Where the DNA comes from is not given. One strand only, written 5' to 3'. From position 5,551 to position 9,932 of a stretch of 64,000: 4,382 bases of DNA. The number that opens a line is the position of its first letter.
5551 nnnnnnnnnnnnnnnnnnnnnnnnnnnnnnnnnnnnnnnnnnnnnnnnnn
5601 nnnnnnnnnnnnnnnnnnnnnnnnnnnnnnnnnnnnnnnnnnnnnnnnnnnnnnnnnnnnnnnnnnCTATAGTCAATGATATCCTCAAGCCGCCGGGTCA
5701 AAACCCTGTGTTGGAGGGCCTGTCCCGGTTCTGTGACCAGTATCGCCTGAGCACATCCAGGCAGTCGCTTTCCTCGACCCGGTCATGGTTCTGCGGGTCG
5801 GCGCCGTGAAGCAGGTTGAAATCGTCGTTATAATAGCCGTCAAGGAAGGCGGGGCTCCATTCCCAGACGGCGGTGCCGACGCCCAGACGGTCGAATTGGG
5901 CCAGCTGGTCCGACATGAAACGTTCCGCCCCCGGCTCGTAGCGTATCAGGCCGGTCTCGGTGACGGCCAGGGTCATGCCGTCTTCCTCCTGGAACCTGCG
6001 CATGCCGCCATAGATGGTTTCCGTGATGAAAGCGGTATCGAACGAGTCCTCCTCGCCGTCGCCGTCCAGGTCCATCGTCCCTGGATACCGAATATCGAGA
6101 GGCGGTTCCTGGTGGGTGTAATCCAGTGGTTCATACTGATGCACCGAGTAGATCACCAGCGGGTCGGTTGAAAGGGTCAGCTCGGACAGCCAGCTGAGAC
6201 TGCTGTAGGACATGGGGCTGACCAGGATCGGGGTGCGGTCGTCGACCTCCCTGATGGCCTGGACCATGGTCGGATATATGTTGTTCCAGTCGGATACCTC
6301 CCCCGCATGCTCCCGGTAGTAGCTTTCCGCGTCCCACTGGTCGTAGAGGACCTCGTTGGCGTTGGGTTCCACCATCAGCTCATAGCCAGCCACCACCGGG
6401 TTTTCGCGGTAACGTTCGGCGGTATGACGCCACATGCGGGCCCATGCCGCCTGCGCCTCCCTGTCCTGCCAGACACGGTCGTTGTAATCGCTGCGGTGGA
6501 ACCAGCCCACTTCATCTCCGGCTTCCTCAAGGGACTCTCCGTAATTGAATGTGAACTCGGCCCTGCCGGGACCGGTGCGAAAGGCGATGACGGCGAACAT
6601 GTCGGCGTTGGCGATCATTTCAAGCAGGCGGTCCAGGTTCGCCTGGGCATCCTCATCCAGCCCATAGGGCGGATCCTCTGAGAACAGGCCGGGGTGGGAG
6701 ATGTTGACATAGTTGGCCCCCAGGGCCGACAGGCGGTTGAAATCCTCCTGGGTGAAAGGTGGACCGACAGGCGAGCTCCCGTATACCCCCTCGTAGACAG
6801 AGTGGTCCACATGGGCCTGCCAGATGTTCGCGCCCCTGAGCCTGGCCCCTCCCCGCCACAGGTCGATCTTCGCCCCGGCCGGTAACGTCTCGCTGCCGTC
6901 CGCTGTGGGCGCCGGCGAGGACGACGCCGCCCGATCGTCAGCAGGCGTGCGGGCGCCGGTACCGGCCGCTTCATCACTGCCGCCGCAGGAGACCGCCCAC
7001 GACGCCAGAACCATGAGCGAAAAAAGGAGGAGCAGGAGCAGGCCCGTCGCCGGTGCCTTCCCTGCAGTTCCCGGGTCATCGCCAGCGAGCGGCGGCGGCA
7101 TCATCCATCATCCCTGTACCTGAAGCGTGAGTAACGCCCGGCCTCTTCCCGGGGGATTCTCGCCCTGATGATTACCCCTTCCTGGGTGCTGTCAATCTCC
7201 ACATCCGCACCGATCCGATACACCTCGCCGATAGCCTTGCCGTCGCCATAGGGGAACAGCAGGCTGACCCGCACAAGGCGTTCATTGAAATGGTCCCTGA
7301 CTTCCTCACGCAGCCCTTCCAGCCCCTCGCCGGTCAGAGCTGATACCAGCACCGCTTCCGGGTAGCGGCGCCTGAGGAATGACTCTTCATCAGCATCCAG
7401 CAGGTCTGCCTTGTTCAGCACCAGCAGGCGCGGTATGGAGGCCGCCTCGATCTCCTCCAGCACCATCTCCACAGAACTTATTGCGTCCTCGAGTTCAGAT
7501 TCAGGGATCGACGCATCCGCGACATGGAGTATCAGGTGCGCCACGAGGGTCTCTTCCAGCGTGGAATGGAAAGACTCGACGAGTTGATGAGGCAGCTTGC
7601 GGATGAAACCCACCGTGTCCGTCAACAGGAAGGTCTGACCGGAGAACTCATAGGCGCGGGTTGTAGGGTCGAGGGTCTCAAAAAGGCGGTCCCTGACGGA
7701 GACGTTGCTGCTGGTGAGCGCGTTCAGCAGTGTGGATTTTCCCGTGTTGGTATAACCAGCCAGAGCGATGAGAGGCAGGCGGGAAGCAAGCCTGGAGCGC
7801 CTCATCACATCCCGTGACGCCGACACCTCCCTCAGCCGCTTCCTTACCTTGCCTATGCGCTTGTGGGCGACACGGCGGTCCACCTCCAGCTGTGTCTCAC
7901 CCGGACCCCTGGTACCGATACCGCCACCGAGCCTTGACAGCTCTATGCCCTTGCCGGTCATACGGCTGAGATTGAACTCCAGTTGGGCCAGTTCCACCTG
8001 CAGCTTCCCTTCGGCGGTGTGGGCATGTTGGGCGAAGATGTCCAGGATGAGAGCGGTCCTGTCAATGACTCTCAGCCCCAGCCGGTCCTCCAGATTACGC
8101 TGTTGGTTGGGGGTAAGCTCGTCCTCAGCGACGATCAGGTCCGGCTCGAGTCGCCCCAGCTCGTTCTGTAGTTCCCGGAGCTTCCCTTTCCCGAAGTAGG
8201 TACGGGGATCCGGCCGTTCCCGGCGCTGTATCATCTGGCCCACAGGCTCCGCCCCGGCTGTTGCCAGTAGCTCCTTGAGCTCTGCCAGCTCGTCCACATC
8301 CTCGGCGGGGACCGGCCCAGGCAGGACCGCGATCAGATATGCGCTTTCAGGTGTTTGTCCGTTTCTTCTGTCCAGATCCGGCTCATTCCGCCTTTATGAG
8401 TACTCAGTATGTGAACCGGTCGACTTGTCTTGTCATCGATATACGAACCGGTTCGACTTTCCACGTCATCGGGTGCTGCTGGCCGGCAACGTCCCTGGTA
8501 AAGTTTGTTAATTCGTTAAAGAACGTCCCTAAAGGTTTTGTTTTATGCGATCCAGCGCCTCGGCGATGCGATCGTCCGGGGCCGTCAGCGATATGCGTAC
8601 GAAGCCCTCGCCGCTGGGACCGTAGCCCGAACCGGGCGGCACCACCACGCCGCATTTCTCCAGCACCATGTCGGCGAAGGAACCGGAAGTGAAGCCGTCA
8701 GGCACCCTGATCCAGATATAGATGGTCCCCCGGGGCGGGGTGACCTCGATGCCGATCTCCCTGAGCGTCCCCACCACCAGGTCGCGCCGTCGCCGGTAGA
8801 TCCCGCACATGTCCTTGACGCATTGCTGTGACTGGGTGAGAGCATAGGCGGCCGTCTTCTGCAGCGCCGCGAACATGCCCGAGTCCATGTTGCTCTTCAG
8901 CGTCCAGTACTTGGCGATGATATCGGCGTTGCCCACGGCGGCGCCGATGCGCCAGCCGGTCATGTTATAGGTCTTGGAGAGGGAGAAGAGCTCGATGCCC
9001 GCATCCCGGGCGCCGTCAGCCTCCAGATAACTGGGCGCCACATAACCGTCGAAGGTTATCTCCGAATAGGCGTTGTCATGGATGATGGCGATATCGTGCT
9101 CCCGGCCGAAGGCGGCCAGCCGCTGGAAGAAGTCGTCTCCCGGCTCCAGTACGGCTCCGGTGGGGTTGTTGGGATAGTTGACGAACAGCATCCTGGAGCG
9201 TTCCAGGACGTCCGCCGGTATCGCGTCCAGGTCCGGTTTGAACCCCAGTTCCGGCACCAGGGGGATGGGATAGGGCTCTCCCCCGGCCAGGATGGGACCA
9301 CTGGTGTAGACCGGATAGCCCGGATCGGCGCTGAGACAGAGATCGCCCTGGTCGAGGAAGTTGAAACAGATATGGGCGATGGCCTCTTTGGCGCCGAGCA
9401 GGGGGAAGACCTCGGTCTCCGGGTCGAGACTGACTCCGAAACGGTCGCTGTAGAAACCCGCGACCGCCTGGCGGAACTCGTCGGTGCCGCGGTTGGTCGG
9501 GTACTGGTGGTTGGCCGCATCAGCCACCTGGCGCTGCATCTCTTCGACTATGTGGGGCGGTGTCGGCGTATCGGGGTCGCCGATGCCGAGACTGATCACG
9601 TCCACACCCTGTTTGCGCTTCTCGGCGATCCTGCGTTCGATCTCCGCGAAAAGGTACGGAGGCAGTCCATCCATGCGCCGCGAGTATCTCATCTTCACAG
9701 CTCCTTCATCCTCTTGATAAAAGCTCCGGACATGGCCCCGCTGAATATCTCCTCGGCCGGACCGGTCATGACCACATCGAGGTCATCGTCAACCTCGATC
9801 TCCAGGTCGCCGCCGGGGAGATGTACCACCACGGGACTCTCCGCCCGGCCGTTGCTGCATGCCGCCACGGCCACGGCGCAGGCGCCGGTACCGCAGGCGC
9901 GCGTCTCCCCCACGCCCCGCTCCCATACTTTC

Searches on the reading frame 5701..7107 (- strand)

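Call 26: search_protein_families(library=pfam, proteins=[window:5701-7107:-])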
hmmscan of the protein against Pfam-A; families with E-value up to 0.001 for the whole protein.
window:5701-7107:- (469 aa): 1 family
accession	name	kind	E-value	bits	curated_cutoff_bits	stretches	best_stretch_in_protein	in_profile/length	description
PF00150.24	Cellulase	-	8.6e-20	71.8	23.5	1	119-419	23-270/272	Cellulase (glycosyl hydrolase family 5)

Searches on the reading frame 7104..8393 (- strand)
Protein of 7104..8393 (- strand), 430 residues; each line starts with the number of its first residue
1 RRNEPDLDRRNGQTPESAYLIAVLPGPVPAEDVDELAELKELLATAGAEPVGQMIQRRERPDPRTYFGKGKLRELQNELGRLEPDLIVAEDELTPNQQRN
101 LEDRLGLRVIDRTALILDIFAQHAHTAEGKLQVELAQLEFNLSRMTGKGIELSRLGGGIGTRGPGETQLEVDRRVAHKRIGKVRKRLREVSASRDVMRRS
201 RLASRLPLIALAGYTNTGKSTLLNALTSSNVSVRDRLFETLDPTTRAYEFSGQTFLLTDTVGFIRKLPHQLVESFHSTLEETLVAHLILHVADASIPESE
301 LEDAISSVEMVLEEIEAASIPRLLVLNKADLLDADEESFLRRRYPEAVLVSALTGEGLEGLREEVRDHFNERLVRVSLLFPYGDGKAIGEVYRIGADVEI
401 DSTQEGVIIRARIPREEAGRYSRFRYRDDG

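Call 26: search_protein_families(library=pfam, proteins=[window:7104-8393:-])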
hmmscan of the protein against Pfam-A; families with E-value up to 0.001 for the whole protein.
window:7104-8393:- (430 aa): 8 families
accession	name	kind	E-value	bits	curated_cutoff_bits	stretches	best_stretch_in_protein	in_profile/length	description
PF13167.11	GTP-bdg_N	-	1.3e-32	112.7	25.4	1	35-121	3-89/89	GTP-binding GTPase N-terminal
PF16360.10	GTP-bdg_M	-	3.9e-28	98.3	29.5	1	123-201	1-79/79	GTP-binding GTPase Middle Region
PF01926.29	MMR_HSR1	-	1.4e-20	73.9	21.9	1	209-328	2-113/113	50S ribosome-binding GTPase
PF02421.24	FeoB_N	-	1.7e-07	31.3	27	1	209-336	3-122/156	Ferrous iron transport protein B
PF03193.22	RsgA_GTPase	-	1.2e-06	28.9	30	0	307-368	41-107/174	RsgA GTPase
PF16897.10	MMR_HSR1_Xtn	-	6.6e-05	23.3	35.2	1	318-368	54-103/106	C-terminal region of MMR_HSR1 domain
PF13191.12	AAA_16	-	0.00011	23.1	32.6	1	186-341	5-153/167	AAA ATPase domain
PF09439.16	SRPRB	-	0.00014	21.7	25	1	206-341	3-131/178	Signal recognition particle receptor beta subunit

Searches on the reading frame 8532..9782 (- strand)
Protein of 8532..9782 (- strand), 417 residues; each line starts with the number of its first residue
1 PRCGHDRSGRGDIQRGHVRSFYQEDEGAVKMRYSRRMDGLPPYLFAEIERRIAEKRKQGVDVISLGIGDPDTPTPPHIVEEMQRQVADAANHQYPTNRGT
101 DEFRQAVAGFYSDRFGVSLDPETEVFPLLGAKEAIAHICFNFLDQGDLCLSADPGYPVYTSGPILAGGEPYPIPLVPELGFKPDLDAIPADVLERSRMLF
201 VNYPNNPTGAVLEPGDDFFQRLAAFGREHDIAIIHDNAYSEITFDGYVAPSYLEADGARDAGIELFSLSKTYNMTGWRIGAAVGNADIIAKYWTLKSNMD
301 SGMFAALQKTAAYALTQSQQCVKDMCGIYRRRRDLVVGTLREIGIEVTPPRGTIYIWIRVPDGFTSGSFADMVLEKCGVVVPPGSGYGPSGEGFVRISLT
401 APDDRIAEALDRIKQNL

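Call 26: search_protein_families(library=pfam, proteins=[window:8532-9782:-])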
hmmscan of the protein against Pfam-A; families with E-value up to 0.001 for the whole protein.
window:8532-9782:- (417 aa): 1 family
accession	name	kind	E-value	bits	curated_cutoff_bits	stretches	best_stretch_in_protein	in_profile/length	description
PF00155.27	Aminotran_1_2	-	2e-60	205.3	19.7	1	61-413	2-361/361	Aminotransferase class I and II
